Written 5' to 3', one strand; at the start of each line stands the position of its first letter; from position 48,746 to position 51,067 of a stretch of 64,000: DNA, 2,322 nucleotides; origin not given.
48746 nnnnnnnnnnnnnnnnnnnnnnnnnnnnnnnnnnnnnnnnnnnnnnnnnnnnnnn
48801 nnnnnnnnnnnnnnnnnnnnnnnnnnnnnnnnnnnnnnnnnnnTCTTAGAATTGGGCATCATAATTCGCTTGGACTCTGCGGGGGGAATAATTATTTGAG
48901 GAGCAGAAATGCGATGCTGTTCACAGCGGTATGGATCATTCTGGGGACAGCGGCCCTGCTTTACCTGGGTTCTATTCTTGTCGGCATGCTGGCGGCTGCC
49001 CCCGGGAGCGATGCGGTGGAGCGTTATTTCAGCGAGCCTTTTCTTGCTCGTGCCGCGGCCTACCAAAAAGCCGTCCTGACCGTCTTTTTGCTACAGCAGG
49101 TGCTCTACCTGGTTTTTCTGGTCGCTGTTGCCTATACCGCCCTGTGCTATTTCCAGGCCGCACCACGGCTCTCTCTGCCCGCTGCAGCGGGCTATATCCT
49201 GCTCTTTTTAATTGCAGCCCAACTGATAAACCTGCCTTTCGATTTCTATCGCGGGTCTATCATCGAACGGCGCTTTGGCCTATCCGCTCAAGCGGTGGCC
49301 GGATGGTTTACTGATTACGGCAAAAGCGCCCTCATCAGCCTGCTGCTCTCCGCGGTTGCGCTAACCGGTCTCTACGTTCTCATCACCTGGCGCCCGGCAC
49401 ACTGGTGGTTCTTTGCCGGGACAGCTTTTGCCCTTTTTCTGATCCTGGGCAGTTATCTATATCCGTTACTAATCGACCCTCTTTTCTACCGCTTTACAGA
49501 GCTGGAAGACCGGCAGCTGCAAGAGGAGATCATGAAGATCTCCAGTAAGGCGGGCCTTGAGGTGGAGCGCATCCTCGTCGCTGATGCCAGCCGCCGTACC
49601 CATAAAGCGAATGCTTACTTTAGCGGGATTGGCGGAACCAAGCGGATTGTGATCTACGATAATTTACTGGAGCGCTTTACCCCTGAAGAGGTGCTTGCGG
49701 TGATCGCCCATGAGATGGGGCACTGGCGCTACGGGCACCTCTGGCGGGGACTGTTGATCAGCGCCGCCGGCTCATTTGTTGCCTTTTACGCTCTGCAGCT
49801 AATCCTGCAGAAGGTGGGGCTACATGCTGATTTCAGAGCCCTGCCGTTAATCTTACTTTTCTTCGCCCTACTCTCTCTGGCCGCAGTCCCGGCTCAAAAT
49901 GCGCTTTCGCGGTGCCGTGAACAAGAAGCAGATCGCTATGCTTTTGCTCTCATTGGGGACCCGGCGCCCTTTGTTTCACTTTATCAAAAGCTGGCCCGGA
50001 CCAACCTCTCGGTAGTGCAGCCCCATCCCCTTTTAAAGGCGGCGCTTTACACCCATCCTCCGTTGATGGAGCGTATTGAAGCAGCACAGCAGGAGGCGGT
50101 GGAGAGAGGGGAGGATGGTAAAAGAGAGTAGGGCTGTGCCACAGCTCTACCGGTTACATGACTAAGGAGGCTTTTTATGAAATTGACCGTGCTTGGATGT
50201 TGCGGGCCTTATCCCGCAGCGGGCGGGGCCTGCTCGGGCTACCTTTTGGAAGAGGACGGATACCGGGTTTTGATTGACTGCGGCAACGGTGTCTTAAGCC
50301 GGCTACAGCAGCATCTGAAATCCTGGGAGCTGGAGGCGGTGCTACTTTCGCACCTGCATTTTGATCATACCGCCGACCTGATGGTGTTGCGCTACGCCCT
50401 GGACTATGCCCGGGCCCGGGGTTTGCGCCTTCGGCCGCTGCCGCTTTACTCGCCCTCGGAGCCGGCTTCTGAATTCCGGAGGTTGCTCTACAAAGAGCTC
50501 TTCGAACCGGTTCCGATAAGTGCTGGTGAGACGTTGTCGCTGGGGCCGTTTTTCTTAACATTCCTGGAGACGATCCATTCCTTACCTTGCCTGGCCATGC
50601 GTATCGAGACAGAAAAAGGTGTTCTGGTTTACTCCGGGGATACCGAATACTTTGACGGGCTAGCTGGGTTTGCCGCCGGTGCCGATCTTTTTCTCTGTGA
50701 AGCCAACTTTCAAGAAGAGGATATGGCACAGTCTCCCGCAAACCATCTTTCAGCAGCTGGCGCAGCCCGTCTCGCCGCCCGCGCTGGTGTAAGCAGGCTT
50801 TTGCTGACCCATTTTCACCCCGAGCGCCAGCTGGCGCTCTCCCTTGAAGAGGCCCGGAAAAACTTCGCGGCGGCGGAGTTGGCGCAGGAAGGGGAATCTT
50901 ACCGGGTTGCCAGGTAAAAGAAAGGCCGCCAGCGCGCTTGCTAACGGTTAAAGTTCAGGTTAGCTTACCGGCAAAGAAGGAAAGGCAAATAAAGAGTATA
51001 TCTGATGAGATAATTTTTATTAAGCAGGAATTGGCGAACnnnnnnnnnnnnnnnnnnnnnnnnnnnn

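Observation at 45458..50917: YhaO/YhaN-like SbcD/SbcC pair whose ATPase carries a TM hairpin in its coiled coil, plus M48 protease and MBL hydrolase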

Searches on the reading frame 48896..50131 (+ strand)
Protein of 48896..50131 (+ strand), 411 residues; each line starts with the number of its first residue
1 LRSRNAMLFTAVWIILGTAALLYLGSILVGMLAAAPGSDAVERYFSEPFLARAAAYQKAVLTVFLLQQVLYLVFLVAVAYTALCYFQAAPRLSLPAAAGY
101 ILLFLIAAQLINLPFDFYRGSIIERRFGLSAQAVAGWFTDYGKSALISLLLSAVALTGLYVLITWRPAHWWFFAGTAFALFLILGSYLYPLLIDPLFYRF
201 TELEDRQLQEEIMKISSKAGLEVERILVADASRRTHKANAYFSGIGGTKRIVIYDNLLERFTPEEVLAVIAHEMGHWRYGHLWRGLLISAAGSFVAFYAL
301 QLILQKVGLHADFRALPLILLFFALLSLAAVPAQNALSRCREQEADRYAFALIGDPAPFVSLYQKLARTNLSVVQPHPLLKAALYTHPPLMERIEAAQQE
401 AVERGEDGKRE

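Call 3: search_protein_families(library=pfam, proteins=[window:48896-50131:+], max_evalue=0.01)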
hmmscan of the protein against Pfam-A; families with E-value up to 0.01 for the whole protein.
window:48896-50131:+ (411 aa): 3 families
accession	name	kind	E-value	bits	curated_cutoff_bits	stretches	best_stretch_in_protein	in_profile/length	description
PF01435.24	Peptidase_M48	-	5.2e-35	121.4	20.3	1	203-400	2-185/186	Peptidase family M48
PF16491.10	Peptidase_M48_N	-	3.6e-19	69.7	27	1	41-198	15-178/179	CAAX prenyl protease N-terminal, five membrane helices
PF18985.5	DUF5718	-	0.0074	16.3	25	0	186-273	151-236/250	Family of unknown function (DUF5718)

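Call 4: search_protein_families(library=ncbifam, proteins=[window:48896-50131:+], max_evalue=0.01)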
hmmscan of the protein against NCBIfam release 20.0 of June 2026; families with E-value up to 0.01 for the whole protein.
window:48896-50131:+ (411 aa): 9 families
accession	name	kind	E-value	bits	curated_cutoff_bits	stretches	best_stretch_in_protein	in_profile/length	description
NF002826.0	PRK03001.1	equivalog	1.9e-11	43.7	369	1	205-371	67-231/285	zinc metalloprotease HtpX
NF002363.0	PRK01345.1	equivalog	2e-11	43.5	422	1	206-371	67-231/318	zinc metalloprotease HtpX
NF002669.0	PRK02391.1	equivalog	3.5e-10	39.5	341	1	201-367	72-240/298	zinc metalloprotease HtpX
NF003965.0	PRK05457.1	equivalog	8.3e-10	38.5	245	1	204-399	75-283/285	protease HtpX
NF002839.0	PRK03072.1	equivalog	7.8e-09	35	412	1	201-368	67-234/291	zinc metalloprotease HtpX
NF002775.0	PRK02870.1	equivalog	1.5e-07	31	285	1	205-368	114-280/338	zinc metalloprotease HtpX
NF002322.0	PRK01265.1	equivalog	1.7e-07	31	275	1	148-280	20-154/325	zinc metalloprotease HtpX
NF052399.1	M48_lipo_LoiP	exception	1.7e-07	31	365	1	209-370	68-219/247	metalloprotease LoiP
NF003425.0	PRK04897.1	equivalog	4.2e-06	26.2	355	1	237-392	107-275/298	zinc metalloprotease HtpX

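Call 5: search_protein_families(library=padloc, proteins=[window:48896-50131:+], max_evalue=0.01)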
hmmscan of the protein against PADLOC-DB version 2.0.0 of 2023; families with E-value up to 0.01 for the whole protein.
window:48896-50131:+ (411 aa): 0 families

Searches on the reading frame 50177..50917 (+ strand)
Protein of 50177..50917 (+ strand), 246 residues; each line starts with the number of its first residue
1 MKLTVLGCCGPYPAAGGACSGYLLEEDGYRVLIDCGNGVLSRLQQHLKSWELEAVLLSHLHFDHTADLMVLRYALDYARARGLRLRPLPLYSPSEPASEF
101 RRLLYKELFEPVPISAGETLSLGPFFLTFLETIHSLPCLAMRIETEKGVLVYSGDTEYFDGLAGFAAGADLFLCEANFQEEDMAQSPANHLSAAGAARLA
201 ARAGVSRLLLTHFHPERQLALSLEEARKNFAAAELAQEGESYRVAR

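Call 3: search_protein_families(library=pfam, proteins=[window:50177-50917:+], max_evalue=0.01)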
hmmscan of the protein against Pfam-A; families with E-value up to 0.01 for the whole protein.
window:50177-50917:+ (246 aa): 2 families
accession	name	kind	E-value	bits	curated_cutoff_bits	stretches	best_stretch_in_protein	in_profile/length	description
PF12706.13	Lactamase_B_2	-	1.4e-24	87.3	27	1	30-213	2-200/200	Beta-lactamase superfamily domain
PF00753.33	Lactamase_B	-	7e-18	65.7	22.7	1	16-161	3-155/196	Metallo-beta-lactamase superfamily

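Call 4: search_protein_families(library=ncbifam, proteins=[window:50177-50917:+], max_evalue=0.01)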
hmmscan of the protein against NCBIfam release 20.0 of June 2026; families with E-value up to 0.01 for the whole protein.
window:50177-50917:+ (246 aa): 18 families
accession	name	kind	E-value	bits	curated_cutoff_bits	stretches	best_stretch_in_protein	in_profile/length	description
NF041851.1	cyc_nuc_deg_phdiest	equivalog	2.6e-43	148.2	400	1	1-232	1-240/253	cyclic nucleotide-degrading phosphodiesterase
NF000801.0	PRK00055.1-3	equivalog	5.1e-33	114.4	252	2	150-244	207-303/307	ribonuclease Z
TIGR02651.1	RNase_Z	equivalog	4.9e-30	104.6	292.95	2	149-243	203-301/302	ribonuclease Z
NF000806.0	PRK00055.2-4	equivalog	5.3e-18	65.2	363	2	2-69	3-71/280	ribonuclease Z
NF000805.0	PRK00055.2-3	equivalog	3.6e-17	62.6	416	2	151-233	204-288/307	ribonuclease Z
NF002558.0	PRK02126.1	subfamily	1.8e-13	50.2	315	2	160-233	259-335/345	ribonuclease Z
NF000804.0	PRK00055.2-1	equivalog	1.4e-12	47.3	402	2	162-245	215-300/306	ribonuclease Z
NF000800.0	PRK00055.1-1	equivalog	2.2e-11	43.3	398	2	150-241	207-302/305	ribonuclease Z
NF041257.1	GntH_guanitoxin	equivalog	4.4e-11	42.3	333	1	1-99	13-112/374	guanitoxin biosynthesis MBL fold metallo-hydrolase GntH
TIGR03307.1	PhnP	equivalog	2.5e-10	40.1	272.25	1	18-213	37-221/249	phosphonate metabolism protein PhnP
TIGR02649.1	true_RNase_BN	exception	1.5e-09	37.3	563.7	2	151-239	207-299/304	ribonuclease BN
NF002553.0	PRK02113.1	equivalog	1e-05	25.1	386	1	22-73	38-88/252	MBL fold metallo-hydrolase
NF047979.1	lactonase_AidB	equivalog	0.00032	20.1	360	0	198-235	87-123/271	AidB family quorum-quenching N-acyl homoserine lactonase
NF045584.1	cas14_MBL_CASP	equivalog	0.00034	19.1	800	1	18-68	13-67/612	type VII CRISPR-associated protein Cas14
NF038231.1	MBL_Geo_Pelo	equivalog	0.0013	18.4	360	0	21-73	36-87/250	GPMC system MBL fold metallohydrolase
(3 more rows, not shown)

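Call 5: search_protein_families(library=padloc, proteins=[window:50177-50917:+], max_evalue=0.01)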
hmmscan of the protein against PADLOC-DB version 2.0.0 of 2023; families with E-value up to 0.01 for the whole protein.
window:50177-50917:+ (246 aa): 0 families

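Call 22: search_solved_structures(query=window:50177-50917:+, max_evalue=0.001)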
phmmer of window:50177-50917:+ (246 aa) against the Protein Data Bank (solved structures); distinct sequences matched with E-value up to 0.001: 18.
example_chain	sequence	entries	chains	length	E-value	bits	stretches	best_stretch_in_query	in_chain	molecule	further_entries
1zkp_A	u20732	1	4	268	4.6e-52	180.4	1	1-231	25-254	hypothetical protein BA1088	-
6kns_A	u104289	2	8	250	1.6e-47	165.5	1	1-215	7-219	Putative metal-dependent hydrolase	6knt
2cbn_A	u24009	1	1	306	3e-11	46.7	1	149-238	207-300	RIBONUCLEASE Z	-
8gyg_A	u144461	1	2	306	3.1e-11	46.7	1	8-71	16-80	Arysulfatase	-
3zwf_A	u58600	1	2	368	9.4e-10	41.8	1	1-93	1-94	ZINC PHOSPHODIESTERASE ELAC PROTEIN 1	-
9ey0_E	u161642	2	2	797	4.7e-08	36.3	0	30-95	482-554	Zinc phosphodiesterase ELAC protein 2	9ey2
8z0p_A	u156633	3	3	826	5.4e-08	36.1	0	30-95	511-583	Zinc phosphodiesterase ELAC protein 2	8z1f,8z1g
1y44_A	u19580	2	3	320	6.2e-08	35.9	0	149-225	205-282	Ribonuclease Z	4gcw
8rr1_E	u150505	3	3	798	2.3e-07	34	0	30-95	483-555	Zinc phosphodiesterase ELAC protein 2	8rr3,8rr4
9ey1_E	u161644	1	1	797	1.1e-06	31.8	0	16-68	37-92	Zinc phosphodiesterase ELAC protein 2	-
8cbl_E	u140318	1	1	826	1.3e-06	31.6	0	16-68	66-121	Zinc phosphodiesterase ELAC protein 2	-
2fk6_A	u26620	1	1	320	1.5e-06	31.3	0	149-225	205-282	RIBONUCLEASE Z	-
3ie0_A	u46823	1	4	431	0.00034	23.6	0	19-156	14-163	Ribonuclease TTHA0252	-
2dkf_A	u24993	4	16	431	0.00035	23.6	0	19-156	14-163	metallo-beta-lactamase superfamily protein | Ribonuclease TTHA0252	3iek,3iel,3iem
3idz_A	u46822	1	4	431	0.00035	23.6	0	19-156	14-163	Ribonuclease TTHA0252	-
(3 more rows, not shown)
